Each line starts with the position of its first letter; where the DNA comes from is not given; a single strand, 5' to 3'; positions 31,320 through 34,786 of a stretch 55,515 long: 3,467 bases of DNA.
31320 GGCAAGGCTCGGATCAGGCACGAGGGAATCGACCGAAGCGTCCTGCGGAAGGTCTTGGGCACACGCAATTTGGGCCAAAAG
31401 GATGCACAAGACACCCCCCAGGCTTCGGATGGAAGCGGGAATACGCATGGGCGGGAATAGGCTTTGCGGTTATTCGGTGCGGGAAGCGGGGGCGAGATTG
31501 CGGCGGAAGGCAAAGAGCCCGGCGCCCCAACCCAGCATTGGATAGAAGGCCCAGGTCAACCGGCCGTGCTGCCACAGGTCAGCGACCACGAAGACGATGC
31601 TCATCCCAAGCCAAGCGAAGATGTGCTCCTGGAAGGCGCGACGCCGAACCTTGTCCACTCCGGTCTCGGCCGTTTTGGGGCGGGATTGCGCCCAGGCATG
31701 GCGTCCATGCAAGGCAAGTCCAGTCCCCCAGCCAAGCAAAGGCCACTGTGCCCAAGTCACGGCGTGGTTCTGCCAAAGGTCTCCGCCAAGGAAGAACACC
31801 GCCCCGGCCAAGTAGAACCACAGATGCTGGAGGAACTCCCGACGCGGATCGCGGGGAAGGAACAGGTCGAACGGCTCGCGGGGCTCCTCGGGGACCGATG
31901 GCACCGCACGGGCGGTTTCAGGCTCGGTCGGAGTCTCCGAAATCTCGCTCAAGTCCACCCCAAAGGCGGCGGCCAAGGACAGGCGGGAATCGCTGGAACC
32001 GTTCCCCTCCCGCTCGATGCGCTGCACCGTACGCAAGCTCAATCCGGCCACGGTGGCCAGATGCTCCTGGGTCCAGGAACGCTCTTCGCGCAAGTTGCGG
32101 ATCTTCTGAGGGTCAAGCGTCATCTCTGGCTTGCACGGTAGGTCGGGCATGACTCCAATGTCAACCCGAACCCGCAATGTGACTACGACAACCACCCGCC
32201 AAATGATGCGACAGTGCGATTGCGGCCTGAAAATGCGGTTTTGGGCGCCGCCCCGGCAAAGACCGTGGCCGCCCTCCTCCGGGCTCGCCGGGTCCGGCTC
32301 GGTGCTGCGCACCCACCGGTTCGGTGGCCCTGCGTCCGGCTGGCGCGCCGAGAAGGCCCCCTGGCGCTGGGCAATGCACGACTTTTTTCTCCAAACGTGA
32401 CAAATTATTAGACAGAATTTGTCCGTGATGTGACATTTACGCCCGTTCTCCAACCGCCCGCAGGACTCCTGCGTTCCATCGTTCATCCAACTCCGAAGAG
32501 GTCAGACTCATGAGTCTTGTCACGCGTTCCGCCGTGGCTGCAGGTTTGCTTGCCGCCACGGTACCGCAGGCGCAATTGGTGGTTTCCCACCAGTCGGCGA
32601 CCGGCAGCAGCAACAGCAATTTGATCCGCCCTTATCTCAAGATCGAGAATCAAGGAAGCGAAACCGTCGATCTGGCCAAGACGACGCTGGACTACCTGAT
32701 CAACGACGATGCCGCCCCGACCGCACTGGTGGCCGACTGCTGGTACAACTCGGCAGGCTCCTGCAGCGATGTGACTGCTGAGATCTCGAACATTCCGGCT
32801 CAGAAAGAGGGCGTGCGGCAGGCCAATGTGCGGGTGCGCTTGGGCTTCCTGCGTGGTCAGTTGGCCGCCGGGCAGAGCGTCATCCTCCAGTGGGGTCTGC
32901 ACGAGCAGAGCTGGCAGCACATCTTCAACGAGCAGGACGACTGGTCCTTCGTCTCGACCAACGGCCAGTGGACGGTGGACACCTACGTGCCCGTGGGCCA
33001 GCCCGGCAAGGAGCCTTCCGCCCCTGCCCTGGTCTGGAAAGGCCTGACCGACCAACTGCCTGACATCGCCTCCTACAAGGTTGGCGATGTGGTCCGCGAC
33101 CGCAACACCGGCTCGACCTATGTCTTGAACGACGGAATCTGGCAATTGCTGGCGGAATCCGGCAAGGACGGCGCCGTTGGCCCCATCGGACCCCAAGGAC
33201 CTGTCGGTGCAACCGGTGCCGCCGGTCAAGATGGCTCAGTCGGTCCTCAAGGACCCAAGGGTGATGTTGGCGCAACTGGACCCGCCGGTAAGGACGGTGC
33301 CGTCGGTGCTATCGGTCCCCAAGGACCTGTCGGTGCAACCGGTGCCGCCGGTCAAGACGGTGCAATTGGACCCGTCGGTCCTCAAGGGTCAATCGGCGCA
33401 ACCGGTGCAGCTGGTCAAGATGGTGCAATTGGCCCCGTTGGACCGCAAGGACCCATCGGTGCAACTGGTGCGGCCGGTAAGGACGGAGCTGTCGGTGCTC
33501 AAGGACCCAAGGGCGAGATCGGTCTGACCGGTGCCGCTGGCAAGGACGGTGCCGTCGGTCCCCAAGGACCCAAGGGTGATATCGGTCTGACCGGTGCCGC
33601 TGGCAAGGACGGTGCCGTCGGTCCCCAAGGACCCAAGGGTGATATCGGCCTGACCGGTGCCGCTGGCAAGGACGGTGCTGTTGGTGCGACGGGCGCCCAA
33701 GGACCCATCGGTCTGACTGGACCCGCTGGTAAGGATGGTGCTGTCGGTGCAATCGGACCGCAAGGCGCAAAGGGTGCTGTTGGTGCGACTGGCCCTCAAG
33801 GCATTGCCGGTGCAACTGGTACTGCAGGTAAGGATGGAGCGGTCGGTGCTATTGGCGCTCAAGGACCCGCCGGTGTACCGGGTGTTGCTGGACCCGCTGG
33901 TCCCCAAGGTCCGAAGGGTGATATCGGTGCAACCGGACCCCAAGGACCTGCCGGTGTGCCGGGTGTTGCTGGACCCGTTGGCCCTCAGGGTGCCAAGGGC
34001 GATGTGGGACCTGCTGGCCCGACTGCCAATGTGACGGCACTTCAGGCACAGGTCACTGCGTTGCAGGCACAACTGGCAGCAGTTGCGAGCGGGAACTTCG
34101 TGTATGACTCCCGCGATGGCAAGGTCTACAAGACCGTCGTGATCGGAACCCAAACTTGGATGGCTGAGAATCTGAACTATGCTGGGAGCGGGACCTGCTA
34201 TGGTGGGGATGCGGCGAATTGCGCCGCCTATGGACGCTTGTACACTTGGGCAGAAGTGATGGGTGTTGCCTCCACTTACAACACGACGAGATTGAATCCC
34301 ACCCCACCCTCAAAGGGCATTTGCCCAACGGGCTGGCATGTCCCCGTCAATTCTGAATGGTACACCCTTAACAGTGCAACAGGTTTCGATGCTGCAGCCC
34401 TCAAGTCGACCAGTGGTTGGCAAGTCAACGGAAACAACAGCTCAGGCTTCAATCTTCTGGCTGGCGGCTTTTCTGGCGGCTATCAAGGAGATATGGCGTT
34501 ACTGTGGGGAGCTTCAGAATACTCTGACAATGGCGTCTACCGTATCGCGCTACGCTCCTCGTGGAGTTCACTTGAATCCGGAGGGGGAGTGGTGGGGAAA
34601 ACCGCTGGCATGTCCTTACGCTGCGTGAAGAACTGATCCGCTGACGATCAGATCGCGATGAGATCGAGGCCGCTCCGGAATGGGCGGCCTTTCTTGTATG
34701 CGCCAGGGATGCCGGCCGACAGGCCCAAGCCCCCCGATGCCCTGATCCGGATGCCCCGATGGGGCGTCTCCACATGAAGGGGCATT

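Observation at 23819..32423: Over-represented AT-cored palindrome GAC-N7-GTC (about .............) inside coding sequence in several reading frames, concentrated on the envelope operon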

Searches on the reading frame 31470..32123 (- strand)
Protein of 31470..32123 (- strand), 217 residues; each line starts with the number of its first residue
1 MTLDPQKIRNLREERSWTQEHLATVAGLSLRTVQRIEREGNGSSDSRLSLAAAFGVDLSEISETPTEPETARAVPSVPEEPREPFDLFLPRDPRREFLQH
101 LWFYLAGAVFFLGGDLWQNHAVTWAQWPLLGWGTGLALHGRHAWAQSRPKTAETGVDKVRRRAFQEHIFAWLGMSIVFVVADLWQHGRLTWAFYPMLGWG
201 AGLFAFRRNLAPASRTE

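Call 36: search_protein_families(library=ncbifam, proteins=[window:31470-32123:-], max_evalue=0.01)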
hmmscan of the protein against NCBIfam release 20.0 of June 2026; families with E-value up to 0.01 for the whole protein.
window:31470-32123:- (217 aa): 6 families
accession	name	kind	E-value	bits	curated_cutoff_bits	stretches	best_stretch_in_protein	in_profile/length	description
TIGR03070.1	couple_hipB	subfamily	1.7e-07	31.1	71.65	1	7-38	6-37/58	type II toxin-antitoxin system Y4mF family antitoxin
NF003162.0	PRK04140.1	equivalog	0.00014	21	263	1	3-60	126-184/317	transcriptional regulator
NF006015.0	PRK08154.1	subfamily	0.00063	19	204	1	6-67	33-95/314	anaerobic benzoate catabolism transcriptional regulator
NF041951.1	phage_RstR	subfamily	0.0015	18.8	80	1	6-67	5-67/108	RstR family transcriptional repressor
TIGR00270.2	TIGR00270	equivalog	0.0026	17.6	110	1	6-40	78-112/159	multiprotein bridging factor aMBF1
TIGR03830.1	CxxCG_CxxCG_HTH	subfamily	0.007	16.2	61.8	1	3-41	65-103/127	type II TA system antitoxin MqsA family protein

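Call 44: find_homologous_proteins(query=window:31470-32123:-, max_evalue=0.00001)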
Query window:31470-32123:- (217 aa): 111 proteins with E <= 0.00001 among 1063 candidates.
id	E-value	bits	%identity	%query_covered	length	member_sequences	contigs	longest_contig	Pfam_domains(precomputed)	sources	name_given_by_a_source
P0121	2.9e-126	438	92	100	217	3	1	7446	PF13239.12,PF01381.29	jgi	jgi:transcriptional regulator with XRE-family HTH domain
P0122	1.5e-103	363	75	100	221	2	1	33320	PF13239.12,PF01381.29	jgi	jgi:transcriptional regulator with XRE-family HTH domain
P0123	9.6e-90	318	69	99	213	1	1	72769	PF13239.12,PF01381.29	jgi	-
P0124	3.0e-71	258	64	88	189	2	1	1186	PF13239.12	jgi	-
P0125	2.7e-60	222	53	97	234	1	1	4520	PF13239.12,PF01381.29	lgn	-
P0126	3.0e-55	205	52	100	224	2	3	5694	PF13239.12,PF01381.29,PF13560.13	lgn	-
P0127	5.5e-54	201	50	90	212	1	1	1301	PF13239.12,PF01381.29,PF13560.13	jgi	-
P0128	6.6e-54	201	50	94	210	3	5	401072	PF13239.12,PF01381.29,PF13560.13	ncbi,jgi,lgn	ncbi:MAG: hypothetical protein RL173_1653 [Fibrobacterota bacterium]|jgi:transcriptional regulator w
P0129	8.1e-54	201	54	96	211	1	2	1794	PF13239.12,PF01381.29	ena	-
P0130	8.2e-54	201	52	96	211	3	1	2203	PF13239.12,PF01381.29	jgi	-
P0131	4.6e-53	198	52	94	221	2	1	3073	PF13239.12,PF01381.29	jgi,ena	-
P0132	4.7e-53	198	49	90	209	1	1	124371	PF13239.12,PF01381.29,PF13560.13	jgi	-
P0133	1.1e-52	197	50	94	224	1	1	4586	PF13239.12,PF01381.29,PF13560.13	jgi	jgi:transcriptional regulator with XRE-family HTH domain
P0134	4.5e-52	195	46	90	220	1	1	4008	PF13239.12,PF01381.29,PF13560.13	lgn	-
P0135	6.0e-52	194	50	94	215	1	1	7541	PF13239.12,PF01381.29,PF13560.13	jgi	-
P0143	5.1e-48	182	45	100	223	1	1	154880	PF13239.12,PF01381.29,PF13560.13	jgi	-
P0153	1.2e-36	144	50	68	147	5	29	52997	PF13239.12,PF01381.29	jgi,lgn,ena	jgi:transcriptional regulator with XRE-family HTH domain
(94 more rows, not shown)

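Call 45: find_encoding_contigs(protein=P0128, flank=10000, max_places=4)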
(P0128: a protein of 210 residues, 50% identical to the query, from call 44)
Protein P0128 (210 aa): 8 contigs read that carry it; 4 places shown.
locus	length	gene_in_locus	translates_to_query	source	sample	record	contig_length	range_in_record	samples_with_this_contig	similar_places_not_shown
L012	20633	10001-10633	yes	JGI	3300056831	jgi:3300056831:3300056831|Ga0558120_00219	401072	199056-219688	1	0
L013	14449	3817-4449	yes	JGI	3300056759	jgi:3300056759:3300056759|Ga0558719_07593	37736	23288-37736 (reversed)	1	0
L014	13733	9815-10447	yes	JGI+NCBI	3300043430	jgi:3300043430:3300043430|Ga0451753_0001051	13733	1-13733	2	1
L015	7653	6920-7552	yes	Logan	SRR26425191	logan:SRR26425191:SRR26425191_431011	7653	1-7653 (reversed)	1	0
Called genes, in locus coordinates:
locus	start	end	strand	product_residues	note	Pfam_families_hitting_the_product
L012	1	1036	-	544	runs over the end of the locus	PF02310:B12-binding, PF04055:Radical_SAM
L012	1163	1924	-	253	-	-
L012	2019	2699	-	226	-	-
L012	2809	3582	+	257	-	PF03372:Exo_endo_phos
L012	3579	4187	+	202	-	-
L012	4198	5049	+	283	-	PF01063:Aminotran_4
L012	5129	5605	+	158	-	-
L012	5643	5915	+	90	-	-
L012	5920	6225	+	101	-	PF05164:ZapA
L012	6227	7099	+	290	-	PF00763:THF_DHG_CYH, PF02882:THF_DHG_CYH_C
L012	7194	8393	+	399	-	PF13742:tRNA_anti_2, PF01336:tRNA_anti-codon, PF02601:Exonuc_VII_L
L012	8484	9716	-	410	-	PF13620:CarboxypepD_reg (faint), PF09603:Fib_succ_major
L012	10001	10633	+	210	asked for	PF13560:HTH_31 (weak), PF01381:HTH_3, PF13239:2TM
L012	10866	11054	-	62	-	-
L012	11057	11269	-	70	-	PF09720:Unstab_antitox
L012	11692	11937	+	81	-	PF02609:Exonuc_VII_S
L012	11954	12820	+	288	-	PF00348:polyprenyl_synt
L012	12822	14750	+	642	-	PF13292:DXP_synthase_N, PF02775:TPP_enzyme_C (weak), PF02779:Transket_pyr, PF02780:Transketolase_C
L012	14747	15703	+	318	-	PF22435:MRM3-like_sub_bind, PF08032:SpoU_sub_bind (weak), PF00588:SpoU_methylase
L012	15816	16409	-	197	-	-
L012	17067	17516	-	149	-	PF02580:Tyr_Deacylase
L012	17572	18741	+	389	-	PF12833:HTH_18, PF00165:HTH_AraC (weak)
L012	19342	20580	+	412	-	PF24125:Cds6_C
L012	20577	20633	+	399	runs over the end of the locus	PF03734:YkuD, PF24125:Cds6_C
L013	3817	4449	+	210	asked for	PF13560:HTH_31 (weak), PF01381:HTH_3, PF13239:2TM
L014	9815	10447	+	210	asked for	PF13560:HTH_31 (weak), PF01381:HTH_3, PF13239:2TM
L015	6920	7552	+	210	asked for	PF13560:HTH_31 (weak), PF01381:HTH_3, PF13239:2TM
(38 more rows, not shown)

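Call 46: find_encoding_contigs(protein=P0143, flank=10000, max_places=2)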
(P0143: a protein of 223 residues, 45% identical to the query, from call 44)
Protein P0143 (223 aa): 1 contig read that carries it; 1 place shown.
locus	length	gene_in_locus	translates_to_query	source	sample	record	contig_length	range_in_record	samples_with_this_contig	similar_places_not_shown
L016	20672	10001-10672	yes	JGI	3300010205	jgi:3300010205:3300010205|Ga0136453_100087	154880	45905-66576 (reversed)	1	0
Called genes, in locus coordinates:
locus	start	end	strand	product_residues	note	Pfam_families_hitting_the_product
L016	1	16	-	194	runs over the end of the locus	PF04542:Sigma70_r2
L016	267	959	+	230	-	PF00849:PseudoU_synth_2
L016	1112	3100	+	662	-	PF25852:DUF6242_C (weak), PF02012:BNR (faint), PF15902:Sortilin-Vps10 (faint)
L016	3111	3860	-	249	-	PF00106:adh_short, PF01370:Epimerase, PF08659:KR (faint), PF13460:NAD_binding_10 (weak), PF13561:adh_short_C2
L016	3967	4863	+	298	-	PF12852:Cupin_6, PF05899:Cupin_3 (weak), PF00165:HTH_AraC (weak), PF12833:HTH_18, PF00165:HTH_AraC (weak)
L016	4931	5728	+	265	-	PF03476:MOSC_N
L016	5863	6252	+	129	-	-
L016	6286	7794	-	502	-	PF22807:TrAA12, PF23500:DUF7133, PF07995:GSDH, PF22807:TrAA12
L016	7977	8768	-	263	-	PF04454:Linocin_M18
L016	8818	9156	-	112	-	PF22277:EncFtn-like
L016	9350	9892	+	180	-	PF03358:FMN_red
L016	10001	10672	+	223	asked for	PF01381:HTH_3, PF13560:HTH_31 (weak), PF13239:2TM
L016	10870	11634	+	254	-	-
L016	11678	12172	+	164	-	-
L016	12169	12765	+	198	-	-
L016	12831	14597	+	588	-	-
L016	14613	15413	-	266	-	PF05653:Mg_trans_NIPA, PF10639:TMEM234 (faint)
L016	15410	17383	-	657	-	PF01464:SLT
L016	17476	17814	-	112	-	PF00543:P-II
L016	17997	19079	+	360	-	PF02445:NadA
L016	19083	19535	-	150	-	-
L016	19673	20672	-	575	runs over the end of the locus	PF08757:CotH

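Call 47: find_encoding_contigs(protein=P0153, flank=10000, max_places=4)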
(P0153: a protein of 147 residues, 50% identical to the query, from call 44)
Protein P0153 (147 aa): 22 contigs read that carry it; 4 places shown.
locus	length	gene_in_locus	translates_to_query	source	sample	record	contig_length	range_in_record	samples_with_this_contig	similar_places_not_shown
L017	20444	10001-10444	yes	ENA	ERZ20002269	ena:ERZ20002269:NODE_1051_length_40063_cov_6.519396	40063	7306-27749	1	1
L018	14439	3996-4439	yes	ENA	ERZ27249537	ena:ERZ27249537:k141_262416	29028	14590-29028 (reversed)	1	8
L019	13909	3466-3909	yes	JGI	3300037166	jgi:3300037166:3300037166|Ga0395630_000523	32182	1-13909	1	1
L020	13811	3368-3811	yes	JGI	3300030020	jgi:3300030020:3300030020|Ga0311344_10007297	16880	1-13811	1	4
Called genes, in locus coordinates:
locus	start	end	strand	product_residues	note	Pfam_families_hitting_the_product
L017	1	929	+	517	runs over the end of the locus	PF01039:Carboxyl_trans, PF03255:ACCA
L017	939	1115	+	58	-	-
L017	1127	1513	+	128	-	PF25984:BSH_YknX (faint), PF25919:BSH_CusB (faint), PF25997:BSH_YhbJ (faint), PF00364:Biotin_lipoyl, PF25917:BSH_RND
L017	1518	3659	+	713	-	PF01642:MM_CoA_mutase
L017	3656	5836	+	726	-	PF01642:MM_CoA_mutase, PF02310:B12-binding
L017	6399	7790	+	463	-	PF13620:CarboxypepD_reg, PF13715:CarbopepD_reg_2 (weak), PF13620:CarboxypepD_reg, PF13715:CarbopepD_reg_2 (weak), PF22904:NOMO1-like_2nd (weak), PF13620:CarboxypepD_reg, PF13715:CarbopepD_reg_2 (weak), PF22904:NOMO1-like_2nd (weak), +7 more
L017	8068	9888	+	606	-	PF00015:MCPsignal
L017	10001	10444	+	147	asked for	PF01381:HTH_3, PF13239:2TM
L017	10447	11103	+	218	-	-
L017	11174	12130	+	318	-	PF03631:Virul_fac_BrkB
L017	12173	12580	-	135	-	PF00293:NUDIX, PF14815:NUDIX_4 (weak)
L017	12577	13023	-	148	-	PF08761:dUTPase_2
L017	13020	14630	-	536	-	PF02511:Thy1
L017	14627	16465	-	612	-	PF07719:TPR_2 (faint), PF13174:TPR_6 (faint), PF13181:TPR_8 (faint), PF13424:TPR_12 (faint), PF13428:TPR_14 (faint), PF13431:TPR_17 (faint), PF13432:TPR_16 (faint), PF00515:TPR_1 (faint), +4 more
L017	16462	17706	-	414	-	-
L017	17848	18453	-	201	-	PF01330:RuvA_N, PF21176:RecR_HhH (faint), PF00633:HHH (faint), PF14520:HHH_5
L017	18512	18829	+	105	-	-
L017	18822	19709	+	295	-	PF02541:Ppx-GppA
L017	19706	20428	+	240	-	PF01479:S4, PF00849:PseudoU_synth_2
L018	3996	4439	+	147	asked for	PF01381:HTH_3, PF13239:2TM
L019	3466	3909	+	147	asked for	PF01381:HTH_3, PF13239:2TM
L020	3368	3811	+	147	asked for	PF01381:HTH_3, PF13239:2TM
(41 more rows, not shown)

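Call 59: search_solved_structures(query=window:31470-32123:-, max_evalue=0.01, show_alignments=1)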
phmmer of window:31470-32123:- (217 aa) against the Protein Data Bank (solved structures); distinct sequences matched with E-value up to 0.01: 2.
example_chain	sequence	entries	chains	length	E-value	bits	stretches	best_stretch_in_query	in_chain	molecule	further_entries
9xz9_A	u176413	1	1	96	0.0011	21.7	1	8-65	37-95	Quorum sensing controller protein QseC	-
7t5u_A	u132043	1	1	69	0.003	20.3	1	6-59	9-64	Helix-turn-helix domain-containing protein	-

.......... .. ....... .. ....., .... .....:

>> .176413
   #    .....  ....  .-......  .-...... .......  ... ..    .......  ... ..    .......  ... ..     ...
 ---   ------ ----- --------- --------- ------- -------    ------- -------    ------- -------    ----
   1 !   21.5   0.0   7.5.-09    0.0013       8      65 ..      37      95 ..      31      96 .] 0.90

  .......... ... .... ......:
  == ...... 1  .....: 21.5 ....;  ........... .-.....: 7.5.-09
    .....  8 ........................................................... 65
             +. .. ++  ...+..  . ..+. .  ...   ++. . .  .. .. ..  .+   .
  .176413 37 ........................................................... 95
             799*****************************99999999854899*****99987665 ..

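Call 64: find_encoding_contigs(protein=P0121, flank=10000, max_places=3)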
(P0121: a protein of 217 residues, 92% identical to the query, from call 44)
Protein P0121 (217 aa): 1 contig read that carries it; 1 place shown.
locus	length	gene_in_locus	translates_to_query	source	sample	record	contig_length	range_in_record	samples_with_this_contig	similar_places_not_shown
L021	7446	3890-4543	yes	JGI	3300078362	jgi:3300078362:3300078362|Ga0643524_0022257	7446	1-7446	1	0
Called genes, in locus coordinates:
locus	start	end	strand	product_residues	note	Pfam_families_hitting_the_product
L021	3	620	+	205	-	?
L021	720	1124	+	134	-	-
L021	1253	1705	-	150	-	PF25919:BSH_CusB (faint), PF26077:BSH_Fcp1 (faint), PF25973:BSH_CzcB (faint), PF00364:Biotin_lipoyl, PF25984:BSH_YknX (faint)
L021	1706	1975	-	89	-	-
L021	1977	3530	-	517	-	PF01039:Carboxyl_trans, PF03255:ACCA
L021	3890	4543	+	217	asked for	PF01381:HTH_3 (weak), PF13239:2TM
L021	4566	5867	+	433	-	-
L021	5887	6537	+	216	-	-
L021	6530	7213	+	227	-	PF00005:ABC_tran, PF13304:AAA_21 (faint)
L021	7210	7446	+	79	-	?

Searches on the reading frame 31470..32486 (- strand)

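Call 8: search_protein_families(library=pfam, proteins=[window:31470-32486:-], max_evalue=0.01)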
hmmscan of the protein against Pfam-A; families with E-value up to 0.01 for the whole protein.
window:31470-32486:- (338 aa): 3 families
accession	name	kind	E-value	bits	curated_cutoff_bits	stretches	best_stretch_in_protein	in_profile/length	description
PF13239.11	2TM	-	2.2e-14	53.7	24.8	2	215-265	10-59/79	2TM domain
PF01381.28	HTH_3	-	2.8e-07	30.9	23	1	129-182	1-55/55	Helix-turn-helix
PF13560.12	HTH_31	-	5e-05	24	27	1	129-181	6-60/64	Helix-turn-helix domain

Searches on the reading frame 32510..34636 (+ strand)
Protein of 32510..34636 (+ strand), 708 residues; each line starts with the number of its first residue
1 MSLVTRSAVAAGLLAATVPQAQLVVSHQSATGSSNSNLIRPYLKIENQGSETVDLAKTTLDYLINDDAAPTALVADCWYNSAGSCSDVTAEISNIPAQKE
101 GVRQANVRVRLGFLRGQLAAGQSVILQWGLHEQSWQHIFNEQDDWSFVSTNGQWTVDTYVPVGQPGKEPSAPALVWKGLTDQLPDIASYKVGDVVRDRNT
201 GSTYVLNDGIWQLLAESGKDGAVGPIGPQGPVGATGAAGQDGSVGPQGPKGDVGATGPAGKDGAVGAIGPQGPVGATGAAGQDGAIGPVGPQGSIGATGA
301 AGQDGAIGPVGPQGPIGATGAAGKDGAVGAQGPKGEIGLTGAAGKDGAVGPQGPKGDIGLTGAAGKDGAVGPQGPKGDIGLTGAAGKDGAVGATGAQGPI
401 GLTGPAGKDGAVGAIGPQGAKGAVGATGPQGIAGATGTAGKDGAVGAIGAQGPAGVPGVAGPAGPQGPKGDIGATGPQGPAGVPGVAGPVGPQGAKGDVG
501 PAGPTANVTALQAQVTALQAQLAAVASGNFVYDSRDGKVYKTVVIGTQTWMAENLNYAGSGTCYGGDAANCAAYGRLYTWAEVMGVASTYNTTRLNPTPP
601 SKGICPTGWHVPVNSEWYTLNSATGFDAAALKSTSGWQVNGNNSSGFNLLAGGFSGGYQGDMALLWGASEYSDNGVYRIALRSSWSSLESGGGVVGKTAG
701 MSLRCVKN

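Call 9: search_protein_families(library=pfam, proteins=[window:32510-34636:+], max_evalue=0.01)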
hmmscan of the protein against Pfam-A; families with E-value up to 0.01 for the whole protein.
window:32510-34636:+ (708 aa): 3 families
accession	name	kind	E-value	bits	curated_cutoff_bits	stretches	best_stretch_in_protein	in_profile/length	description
PF01391.23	Collagen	-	5.4e-43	145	27.2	3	218-275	1-58/60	Collagen triple helix repeat (20 copies)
PF09603.15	Fib_succ_major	-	1.8e-22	80.9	33.9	1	543-707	1-187/187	Fibrobacter succinogenes major domain (Fib_succ_major)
PF00942.24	CBM_3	-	6.5e-07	30.1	22.4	1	30-99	6-74/83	Cellulose binding domain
